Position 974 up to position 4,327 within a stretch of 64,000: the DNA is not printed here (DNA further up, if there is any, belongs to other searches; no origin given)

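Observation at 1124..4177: Bacterial-type HrpB DEAH helicase encoded in a eukaryotic nuclear context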

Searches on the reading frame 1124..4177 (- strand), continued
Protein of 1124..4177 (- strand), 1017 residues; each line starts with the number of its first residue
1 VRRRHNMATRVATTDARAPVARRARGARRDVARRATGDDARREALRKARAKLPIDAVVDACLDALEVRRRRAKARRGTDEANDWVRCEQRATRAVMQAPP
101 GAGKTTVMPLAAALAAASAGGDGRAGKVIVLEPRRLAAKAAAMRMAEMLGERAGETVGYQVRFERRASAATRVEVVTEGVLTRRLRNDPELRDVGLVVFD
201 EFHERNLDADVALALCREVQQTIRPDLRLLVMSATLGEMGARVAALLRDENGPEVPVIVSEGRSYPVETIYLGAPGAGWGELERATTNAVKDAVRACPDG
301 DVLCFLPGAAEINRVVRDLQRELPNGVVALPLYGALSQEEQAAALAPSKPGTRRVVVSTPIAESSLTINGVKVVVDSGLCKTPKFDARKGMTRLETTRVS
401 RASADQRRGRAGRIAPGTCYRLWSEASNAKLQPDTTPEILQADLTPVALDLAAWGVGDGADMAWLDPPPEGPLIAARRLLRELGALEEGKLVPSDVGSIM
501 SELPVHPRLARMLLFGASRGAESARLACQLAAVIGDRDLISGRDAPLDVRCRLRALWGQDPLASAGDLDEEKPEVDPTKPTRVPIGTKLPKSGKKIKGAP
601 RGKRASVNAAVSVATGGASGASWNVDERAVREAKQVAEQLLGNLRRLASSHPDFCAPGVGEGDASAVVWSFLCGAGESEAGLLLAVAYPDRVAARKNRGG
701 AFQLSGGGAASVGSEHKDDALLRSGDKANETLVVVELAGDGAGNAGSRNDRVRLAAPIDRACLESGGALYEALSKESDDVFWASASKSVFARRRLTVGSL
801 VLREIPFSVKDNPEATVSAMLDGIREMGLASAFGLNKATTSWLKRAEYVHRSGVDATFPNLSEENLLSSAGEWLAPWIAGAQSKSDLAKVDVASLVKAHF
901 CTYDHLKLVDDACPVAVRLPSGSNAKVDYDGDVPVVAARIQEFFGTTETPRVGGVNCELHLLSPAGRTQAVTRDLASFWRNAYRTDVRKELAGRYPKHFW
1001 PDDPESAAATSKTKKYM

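Call 47: find_homologous_proteins(query=A2, max_evalue=1e-30)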
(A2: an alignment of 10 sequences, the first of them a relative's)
Query A2 (10 sequences) (974 aa, profile of the alignment): 8000 proteins with E <= 1e-30 among 8000 candidates; the best 120 are listed.
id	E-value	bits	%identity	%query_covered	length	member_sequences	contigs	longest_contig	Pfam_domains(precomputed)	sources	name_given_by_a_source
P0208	0.0e+0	1591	48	93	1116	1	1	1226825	PF00270.36,PF08482.16,PF00271.38,PF04408.30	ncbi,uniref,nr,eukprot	ncbi:hypothetical protein CEUSTIGMA_g1271.t1 [Chlamydomonas eustigma]|uniref:ATP-dependent helicase 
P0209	0.0e+0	1550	-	-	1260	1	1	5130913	PF00270.36,PF08482.16,PF00271.38,PF24473.2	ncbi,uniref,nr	ncbi:hypothetical protein VaNZ11_003732 [Volvox africanus]|uniref:ATP-dependent helicase HrpB n=1 Ta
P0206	0.0e+0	1520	-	-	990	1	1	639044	PF00270.36,PF08482.16,PF00271.38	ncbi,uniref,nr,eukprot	ncbi:ATP-dependent helicase [Raphidocelis subcapitata]|uniref:ATP-dependent helicase n=1 Tax=Raphido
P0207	0.0e+0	1518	-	-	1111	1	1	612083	PF00270.36,PF08482.16,PF00271.38,PF24473.2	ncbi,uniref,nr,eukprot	ncbi:hypothetical protein HYH03_012147 [Edaphochlamys debaryana]|uniref:ATP-dependent helicase HrpB 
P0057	0.0e+0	1445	100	100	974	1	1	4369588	PF00270.36,PF08482.16,PF00271.38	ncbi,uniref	ncbi:hypothetical protein WJX72_000985 [[Myrmecia] bisecta]|uniref:ATP-dependent helicase HrpB n=1 T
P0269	0.0e+0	1423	47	97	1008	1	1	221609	PF00270.36,PF08482.16,PF00271.38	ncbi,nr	ncbi:hypothetical protein FOA52_012972 [Chlamydomonas sp. UWO 241]|nr:hypothetical protein FOA52_012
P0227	0.0e+0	1407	48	87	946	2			PF08482.16,PF00271.38,PF04408.30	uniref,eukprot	uniref:ATP-dependent helicase HrpB n=1 Tax=Tetradesmus obliquus TaxID=3088 RepID=A0A383V6U4_TETOB|eu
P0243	0.0e+0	1389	49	84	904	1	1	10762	PF08482.16,PF00271.38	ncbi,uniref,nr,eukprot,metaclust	ncbi:ATP-dependent helicase HrpB [Monoraphidium neglectum]|uniref:ATP-dependent helicase HrpB n=1 Ta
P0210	0.0e+0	1388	47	94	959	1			PF00270.36,PF08482.16,PF00271.38,PF04851.22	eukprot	eukprot:CAMPEP_0117651636 /NCGR_PEP_ID=MMETSP0804-20121206/2199_1 /TAXON_ID=1074897 /ORGANISM="Tetra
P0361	0.0e+0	1225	-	-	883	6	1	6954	PF00270.36,PF08482.16,PF00271.38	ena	-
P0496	0.0e+0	1193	42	93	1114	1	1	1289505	PF00270.36,PF08482.16,PF00271.38,PF04408.30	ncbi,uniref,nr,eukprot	ncbi:ATP-dependent helicase C-terminal-domain-containing protein [Dunaliella salina]|uniref:ATP-depe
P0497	0.0e+0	1131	45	92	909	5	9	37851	PF00270.36,PF08482.16,PF00271.38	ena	-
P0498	0.0e+0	1127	-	-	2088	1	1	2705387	PF01082.26,PF00270.36,PF08482.16,PF03712.21,PF00271.38,PF04408.30,PF03351.23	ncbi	ncbi:MAG: hypothetical protein WDW36_007359 [Sanguina aurantia]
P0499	0.0e+0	1116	-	-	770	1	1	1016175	PF00270.36,PF08482.16,PF00271.38,PF04408.30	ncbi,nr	ncbi:ATP-dependent helicase HrpB [Scenedesmus sp. NREL 46B-D3]|nr:ATP-dependent helicase HrpB [Scene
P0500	0.0e+0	1085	46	93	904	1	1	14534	PF00270.36,PF08482.16,PF00271.38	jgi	jgi:ATP-dependent helicase HrpB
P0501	0.0e+0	1074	47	93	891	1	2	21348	PF00270.36,PF08482.16,PF00271.38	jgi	jgi:ATP-dependent helicase HrpB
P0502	0.0e+0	1070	46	93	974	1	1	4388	PF00270.36,PF08482.16,PF00271.38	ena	-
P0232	0.0e+0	1059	48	92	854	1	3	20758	PF00270.36,PF08482.16,PF00271.38,PF04408.30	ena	-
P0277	0.0e+0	1059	47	92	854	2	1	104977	PF00270.36,PF08482.16,PF00271.38,PF04408.30,PF24473.2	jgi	jgi:ATP-dependent helicase HrpB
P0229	0.0e+0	1058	48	92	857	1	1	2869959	PF00270.36,PF08482.16,PF00271.38,PF04408.30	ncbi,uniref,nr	ncbi:ATP-dependent helicase HrpB [Azospirillum oryzae]|uniref:ATP-dependent helicase HrpB n=1 Tax=Az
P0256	0.0e+0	1058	48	92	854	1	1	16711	PF00270.36,PF08482.16,PF00271.38,PF24473.2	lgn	-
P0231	0.0e+0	1056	48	92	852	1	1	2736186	PF00270.36,PF08482.16,PF00271.38,PF04408.30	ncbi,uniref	ncbi:ATP-dependent helicase HrpB [Azospirillum sp. CT11-132]|uniref:ATP-dependent helicase HrpB n=1 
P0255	0.0e+0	1056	48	92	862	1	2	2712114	PF00270.36,PF08482.16,PF00271.38,PF04408.30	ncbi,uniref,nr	ncbi:ATP-dependent helicase [Azospirillum sp. TSH100]|uniref:ATP-dependent helicase HrpB n=1 Tax=Azo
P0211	0.0e+0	1056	48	92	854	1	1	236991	PF00270.36,PF08482.16,PF00271.38,PF24473.2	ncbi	ncbi:ATP-dependent helicase HrpB [Azospirillum sp. sgz302134]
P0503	0.0e+0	1055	46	92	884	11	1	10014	PF00270.36,PF08482.16,PF00271.38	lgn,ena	-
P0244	0.0e+0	1054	48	92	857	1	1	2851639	PF00270.36,PF08482.16,PF00271.38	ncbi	ncbi:ATP-dependent helicase HrpB [Azospirillum largimobile]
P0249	0.0e+0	1054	48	92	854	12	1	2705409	PF00270.36,PF08482.16,PF00271.38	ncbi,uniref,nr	ncbi:ATP-dependent helicase HrpB [Azospirillum ramasamyi]|uniref:ATP-dependent helicase HrpB n=1 Tax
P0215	0.0e+0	1053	48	92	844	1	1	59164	PF00270.36,PF08482.16,PF00271.38,PF24473.2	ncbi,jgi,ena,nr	ncbi:MAG TPA: ATP-dependent helicase HrpB [Azospirillum sp.]|nr:ATP-dependent helicase HrpB [Azospir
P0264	0.0e+0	1053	47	91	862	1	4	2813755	PF00270.36,PF08482.16,PF00271.38,PF04408.30,PF24473.2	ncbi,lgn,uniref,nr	ncbi:ATP-dependent helicase HrpB [Azospirillum lipoferum]|uniref:ATP-dependent helicase HrpB n=1 Tax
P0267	0.0e+0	1052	48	92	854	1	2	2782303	PF00270.36,PF08482.16,PF00271.38,PF24473.2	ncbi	ncbi:ATP-dependent helicase HrpB [Azospirillum palustre]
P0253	0.0e+0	1050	48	92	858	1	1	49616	PF00270.36,PF08482.16,PF00271.38,PF04408.30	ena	-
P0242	0.0e+0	1050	48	92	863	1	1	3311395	PF00270.36,PF08482.16,PF00271.38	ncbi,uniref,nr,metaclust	ncbi:ATP-dependent helicase [Azospirillum sp. B510]|uniref:ATP-dependent helicase HrpB n=1 Tax=Azosp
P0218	0.0e+0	1049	48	92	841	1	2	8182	PF00270.36,PF08482.16,PF00271.38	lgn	-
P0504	0.0e+0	1049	48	92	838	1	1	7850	PF00270.36,PF08482.16,PF00271.38,PF24473.2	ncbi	ncbi:MAG: ATP-dependent helicase HrpB [Bacteroidota bacterium]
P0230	0.0e+0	1048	48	92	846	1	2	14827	PF00270.36,PF08482.16,PF00271.38,PF24473.2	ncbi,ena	-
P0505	0.0e+0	1048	46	93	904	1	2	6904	PF00270.36,PF08482.16,PF00271.38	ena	-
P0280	0.0e+0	1047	49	92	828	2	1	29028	PF00270.36,PF08482.16,PF00271.38,PF24473.2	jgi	jgi:ATP-dependent helicase HrpB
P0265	0.0e+0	1045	47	94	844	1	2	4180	PF00270.36,PF08482.16,PF00271.38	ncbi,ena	-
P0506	0.0e+0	1045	47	92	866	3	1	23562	PF00270.36,PF08482.16,PF00271.38,PF24473.2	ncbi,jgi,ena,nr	ncbi:MAG TPA: ATP-dependent helicase HrpB [Gammaproteobacteria bacterium]|nr:ATP-dependent helicase 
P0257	0.0e+0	1043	47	92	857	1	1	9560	PF00270.36,PF08482.16,PF00271.38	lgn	-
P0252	0.0e+0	1043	48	92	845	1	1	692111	PF00270.36,PF08482.16,PF00271.38,PF24473.2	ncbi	ncbi:ATP-dependent helicase HrpB [Azospirillum sp. sgz301742]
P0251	0.0e+0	1041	48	92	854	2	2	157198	PF00270.36,PF08482.16,PF00271.38,PF24473.2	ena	-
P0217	0.0e+0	1041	48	92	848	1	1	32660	PF00270.36,PF08482.16,PF00271.38,PF04408.30,PF24473.2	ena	-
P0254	0.0e+0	1040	47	92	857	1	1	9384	PF00270.36,PF08482.16,PF00271.38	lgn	-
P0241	0.0e+0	1040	48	92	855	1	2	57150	PF00270.36,PF08482.16,PF00271.38,PF04408.30,PF24473.2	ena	-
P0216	0.0e+0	1040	49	92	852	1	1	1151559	PF00270.36,PF08482.16,PF00271.38,PF24473.2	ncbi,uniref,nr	ncbi:ATP-dependent helicase HrpB [Azospirillum sp. TSO35-2]|uniref:ATP-dependent helicase HrpB n=1 T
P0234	0.0e+0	1039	48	92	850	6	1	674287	PF00270.36,PF08482.16,PF00271.38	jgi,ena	-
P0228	0.0e+0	1039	48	92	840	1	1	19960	PF00270.36,PF08482.16,PF00271.38,PF24473.2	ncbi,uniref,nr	ncbi:ATP-dependent helicase HrpB [Azospirillum sp. TSO22-1]|uniref:ATP-dependent helicase HrpB n=1 T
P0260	0.0e+0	1039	47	92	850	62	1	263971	PF00270.36,PF08482.16,PF00271.38,PF24473.2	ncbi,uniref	ncbi:ATP-dependent helicase HrpB [Azospirillum himalayense]|uniref:ATP-dependent helicase HrpB n=1 T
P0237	0.0e+0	1039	47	92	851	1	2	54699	PF00270.36,PF08482.16,PF00271.38,PF04408.30,PF24473.2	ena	-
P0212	0.0e+0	1038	49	93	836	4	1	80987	PF00270.36,PF08482.16,PF00271.38,PF24473.2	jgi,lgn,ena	-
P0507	0.0e+0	1038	48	92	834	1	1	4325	PF00270.36,PF08482.16,PF00271.38,PF24473.2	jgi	jgi:ATP-dependent helicase HrpB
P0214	0.0e+0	1037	49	92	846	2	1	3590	PF00270.36,PF08482.16,PF00271.38,PF24473.2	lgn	-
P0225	0.0e+0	1037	49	93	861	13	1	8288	PF00270.36,PF08482.16,PF00271.38,PF24473.2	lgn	-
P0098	0.0e+0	1036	47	92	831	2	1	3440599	PF00270.36,PF08482.16,PF00271.38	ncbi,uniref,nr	ncbi:ATP-dependent helicase HrpB [Indioceanicola profundi]|uniref:ATP-dependent helicase HrpB n=1 Ta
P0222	0.0e+0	1036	48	92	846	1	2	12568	PF00270.36,PF08482.16,PF00271.38,PF04408.30,PF24473.2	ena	-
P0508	0.0e+0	1036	47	92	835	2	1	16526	PF00270.36,PF08482.16,PF00271.38,PF04408.30,PF24473.2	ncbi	-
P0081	0.0e+0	1035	48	92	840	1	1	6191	PF00270.36,PF08482.16,PF00271.38,PF04408.30,PF24473.2,PF04851.22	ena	-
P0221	0.0e+0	1035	48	92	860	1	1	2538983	PF00270.36,PF08482.16,PF00271.38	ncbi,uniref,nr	ncbi:ATP-dependent helicase HrpB [Azospirillum thermophilum]|uniref:ATP-dependent helicase HrpB n=1 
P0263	0.0e+0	1035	48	92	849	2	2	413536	PF00270.36,PF08482.16,PF00271.38,PF24473.2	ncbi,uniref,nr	ncbi:ATP-dependent helicase HrpB [Azospirillum sp. RWY-5-1]|uniref:ATP-dependent helicase HrpB n=1 T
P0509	0.0e+0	1035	45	93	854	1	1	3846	PF00270.36,PF08482.16,PF00271.38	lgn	-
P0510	0.0e+0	1035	47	92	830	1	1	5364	PF00270.36,PF08482.16,PF00271.38,PF24473.2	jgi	-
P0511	0.0e+0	1034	48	92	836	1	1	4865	PF00270.36,PF08482.16,PF00271.38,PF24473.2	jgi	jgi:ATP-dependent helicase HrpB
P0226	0.0e+0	1034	47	92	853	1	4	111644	PF00270.36,PF08482.16,PF00271.38,PF04408.30,PF24473.2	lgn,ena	-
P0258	0.0e+0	1033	47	92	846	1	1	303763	PF00270.36,PF08482.16,PF00271.38,PF04408.30,PF24473.2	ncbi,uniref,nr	ncbi:ATP-dependent helicase HrpB [Azospirillum soli]|uniref:ATP-dependent helicase HrpB n=1 Tax=Azos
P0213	0.0e+0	1033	49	92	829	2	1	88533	PF00270.36,PF08482.16,PF00271.38,PF24473.2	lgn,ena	-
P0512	0.0e+0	1032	-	-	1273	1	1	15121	PF00270.36,PF08482.16,PF00271.38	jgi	jgi:ATP-dependent helicase HrpB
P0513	0.0e+0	1032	47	92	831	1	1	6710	PF00270.36,PF08482.16,PF00271.38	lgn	-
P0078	0.0e+0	1032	49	93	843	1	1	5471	PF00270.36,PF08482.16,PF00271.38,PF04408.30,PF24473.2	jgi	jgi:ATP-dependent helicase HrpB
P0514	0.0e+0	1032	47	92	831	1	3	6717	PF00270.36,PF08482.16,PF00271.38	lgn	-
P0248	0.0e+0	1031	48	92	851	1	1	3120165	PF00270.36,PF08482.16,PF00271.38,PF04408.30,PF24473.2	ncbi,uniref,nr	ncbi:ATP-dependent helicase HrpB [Azospirillum canadense]|uniref:ATP-dependent helicase HrpB n=1 Tax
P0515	0.0e+0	1031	48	92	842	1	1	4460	PF00270.36,PF08482.16,PF00271.38,PF04408.30,PF24473.2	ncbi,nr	ncbi:MAG: ATP-dependent helicase HrpB [Proteobacteria bacterium]|nr:ATP-dependent helicase HrpB [Pse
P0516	0.0e+0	1031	45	93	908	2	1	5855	PF00270.36,PF08482.16,PF00271.38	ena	-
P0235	0.0e+0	1031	48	92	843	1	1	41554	PF00270.36,PF08482.16,PF00271.38,PF24473.2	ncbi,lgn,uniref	ncbi:ATP-dependent helicase HrpB [Azospirillum sp.]|uniref:ATP-dependent helicase HrpB n=1 Tax=Azosp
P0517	0.0e+0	1031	47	93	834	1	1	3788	PF00270.36,PF08482.16,PF00271.38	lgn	-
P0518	0.0e+0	1031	47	93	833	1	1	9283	PF00270.36,PF08482.16,PF00271.38,PF24473.2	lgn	-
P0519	0.0e+0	1031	47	92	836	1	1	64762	PF00270.36,PF08482.16,PF00271.38,PF24473.2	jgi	jgi:ATP-dependent helicase HrpB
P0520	0.0e+0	1030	47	90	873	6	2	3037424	PF00270.36,PF08482.16,PF00271.38,PF24473.2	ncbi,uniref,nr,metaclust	ncbi:ATP-dependent helicase [Azospirillum thiophilum]|uniref:ATP-dependent helicase n=1 Tax=Azospiri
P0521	0.0e+0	1030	47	92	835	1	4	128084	PF00270.36,PF08482.16,PF00271.38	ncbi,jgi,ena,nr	ncbi:MAG TPA: ATP-dependent helicase HrpB [Magnetospirillum sp.]|jgi:ATP-dependent helicase HrpB|nr:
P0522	0.0e+0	1030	48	92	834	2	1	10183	PF00270.36,PF08482.16,PF00271.38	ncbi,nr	ncbi:MAG: ATP-dependent helicase HrpB [Rhodospirillaceae bacterium]|nr:ATP-dependent helicase HrpB [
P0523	0.0e+0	1029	48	92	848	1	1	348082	PF00270.36,PF08482.16,PF00271.38,PF24473.2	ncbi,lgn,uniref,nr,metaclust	ncbi:ATP-dependent helicase HrpB [Azospirillum halopraeferens]|uniref:ATP-dependent helicase HrpB n=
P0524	0.0e+0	1029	46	93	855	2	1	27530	PF00270.36,PF08482.16,PF00271.38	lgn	-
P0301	0.0e+0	1029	49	90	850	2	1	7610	PF00270.36,PF08482.16,PF00271.38,PF24473.2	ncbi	-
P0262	0.0e+0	1029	47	92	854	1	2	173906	PF00270.36,PF08482.16,PF00271.38,PF04408.30,PF24473.2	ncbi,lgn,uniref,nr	ncbi:ATP-dependent helicase HrpB [Azospirillum rugosum]|uniref:ATP-dependent helicase HrpB n=1 Tax=A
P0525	0.0e+0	1028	47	92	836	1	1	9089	PF00270.36,PF08482.16,PF00271.38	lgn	-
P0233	0.0e+0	1028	48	90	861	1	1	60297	PF00270.36,PF08482.16,PF00271.38,PF24473.2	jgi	jgi:ATP-dependent helicase HrpB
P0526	0.0e+0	1028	47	93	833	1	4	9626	PF00270.36,PF08482.16,PF00271.38,PF24473.2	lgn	-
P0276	0.0e+0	1028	47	92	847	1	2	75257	PF00270.36,PF08482.16,PF00271.38,PF04408.30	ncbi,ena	-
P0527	0.0e+0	1027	47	92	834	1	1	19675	PF00270.36,PF08482.16,PF00271.38,PF24473.2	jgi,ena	-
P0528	0.0e+0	1027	48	93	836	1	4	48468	PF00270.36,PF08482.16,PF00271.38,PF24473.2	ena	-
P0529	0.0e+0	1026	46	93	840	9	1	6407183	PF00270.36,PF08482.16,PF00271.38,PF24473.2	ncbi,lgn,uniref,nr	ncbi:ATP-dependent helicase HrpB [Skermanella mucosa]|uniref:ATP-dependent helicase HrpB n=1 Tax=Ske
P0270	0.0e+0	1026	47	92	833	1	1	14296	PF00270.36,PF08482.16,PF00271.38,PF24473.2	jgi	jgi:ATP-dependent helicase HrpB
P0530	0.0e+0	1026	47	92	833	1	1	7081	PF00270.36,PF08482.16,PF00271.38,PF24473.2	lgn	-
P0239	0.0e+0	1024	48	92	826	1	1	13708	PF00270.36,PF08482.16,PF00271.38,PF24473.2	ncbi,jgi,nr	ncbi:MAG TPA: ATP-dependent helicase HrpB [Azospirillaceae bacterium]|nr:ATP-dependent helicase HrpB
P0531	0.0e+0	1024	46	92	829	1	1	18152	PF00270.36,PF08482.16,PF00271.38,PF04408.30,PF24473.2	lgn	-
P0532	0.0e+0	1023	47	93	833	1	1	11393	PF00270.36,PF08482.16,PF00271.38,PF24473.2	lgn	-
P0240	0.0e+0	1023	48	92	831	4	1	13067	PF00270.36,PF08482.16,PF00271.38,PF04408.30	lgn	-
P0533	0.0e+0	1023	47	92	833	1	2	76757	PF00270.36,PF08482.16,PF00271.38,PF24473.2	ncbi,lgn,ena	-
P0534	0.0e+0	1023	47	92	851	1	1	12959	PF00270.36,PF08482.16,PF00271.38,PF24473.2,PF04851.22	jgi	jgi:ATP-dependent helicase HrpB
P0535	0.0e+0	1023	47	92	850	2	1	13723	PF00270.36,PF08482.16,PF00271.38,PF04408.30,PF24473.2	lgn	-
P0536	0.0e+0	1023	47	92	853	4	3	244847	PF00270.36,PF08482.16,PF00271.38,PF24473.2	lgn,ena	-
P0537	0.0e+0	1023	49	92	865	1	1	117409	PF00270.36,PF08482.16,PF00271.38,PF24473.2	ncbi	ncbi:ATP-dependent RNA helicase HrpB [Azospirillaceae bacterium]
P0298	0.0e+0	1023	49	92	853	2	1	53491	PF00270.36,PF08482.16,PF00271.38,PF24473.2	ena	-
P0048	0.0e+0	1022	48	93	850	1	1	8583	PF00270.36,PF08482.16,PF00271.38,PF04408.30,PF24473.2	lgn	-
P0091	0.0e+0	1022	48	93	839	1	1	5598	PF00270.36,PF08482.16,PF00271.38,PF24473.2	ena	-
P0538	0.0e+0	1022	47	92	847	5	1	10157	PF00270.36,PF08482.16,PF00271.38,PF24473.2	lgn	-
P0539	0.0e+0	1022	47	93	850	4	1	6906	PF00270.36,PF08482.16,PF00271.38,PF24473.2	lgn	-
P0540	0.0e+0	1022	-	-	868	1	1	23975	PF00270.36,PF08482.16,PF00271.38,PF24473.2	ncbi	ncbi:MAG TPA: ATP-dependent helicase HrpB [Longimicrobiales bacterium]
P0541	0.0e+0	1021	46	91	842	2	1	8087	PF00270.36,PF08482.16,PF00271.38,PF24473.2,PF04851.22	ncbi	-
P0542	0.0e+0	1021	47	92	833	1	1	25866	PF00270.36,PF08482.16,PF00271.38,PF24473.2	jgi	-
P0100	0.0e+0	1021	-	-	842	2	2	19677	PF00270.36,PF08482.16,PF00271.38,PF04408.30,PF24473.2,PF04851.22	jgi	jgi:ATP-dependent helicase HrpB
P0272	0.0e+0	1021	48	92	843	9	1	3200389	PF00270.36,PF08482.16,PF00271.38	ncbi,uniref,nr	ncbi:ATP-dependent helicase HrpB [Azospirillum fermentarium]|uniref:ATP-dependent helicase HrpB n=1 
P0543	0.0e+0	1020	48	92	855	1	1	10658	PF00270.36,PF08482.16,PF00271.38,PF24473.2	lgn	-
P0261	0.0e+0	1020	48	92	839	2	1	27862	PF00270.36,PF08482.16,PF00271.38,PF24473.2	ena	-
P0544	0.0e+0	1020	46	93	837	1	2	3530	PF00270.36,PF08482.16,PF00271.38,PF24473.2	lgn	-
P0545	0.0e+0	1020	46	92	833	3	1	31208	PF00270.36,PF08482.16,PF00271.38,PF24473.2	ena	-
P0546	0.0e+0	1020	47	92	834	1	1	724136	PF00270.36,PF08482.16,PF00271.38,PF24473.2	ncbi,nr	ncbi:MAG: ATP-dependent helicase HrpB [Magnetospirillum sp.]|nr:ATP-dependent helicase HrpB [Magneto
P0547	0.0e+0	1020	48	92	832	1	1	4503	PF00270.36,PF08482.16,PF00271.38,PF24473.2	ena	-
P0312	0.0e+0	1019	46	92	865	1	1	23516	PF00270.36,PF08482.16,PF00271.38,PF04408.30,PF24473.2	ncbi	-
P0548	0.0e+0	1019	48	92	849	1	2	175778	PF00270.36,PF08482.16,PF00271.38,PF24473.2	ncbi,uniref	ncbi:ATP-dependent helicase HrpB [Azospirillum sp. ST 5-10]|uniref:ATP-dependent helicase HrpB n=1 T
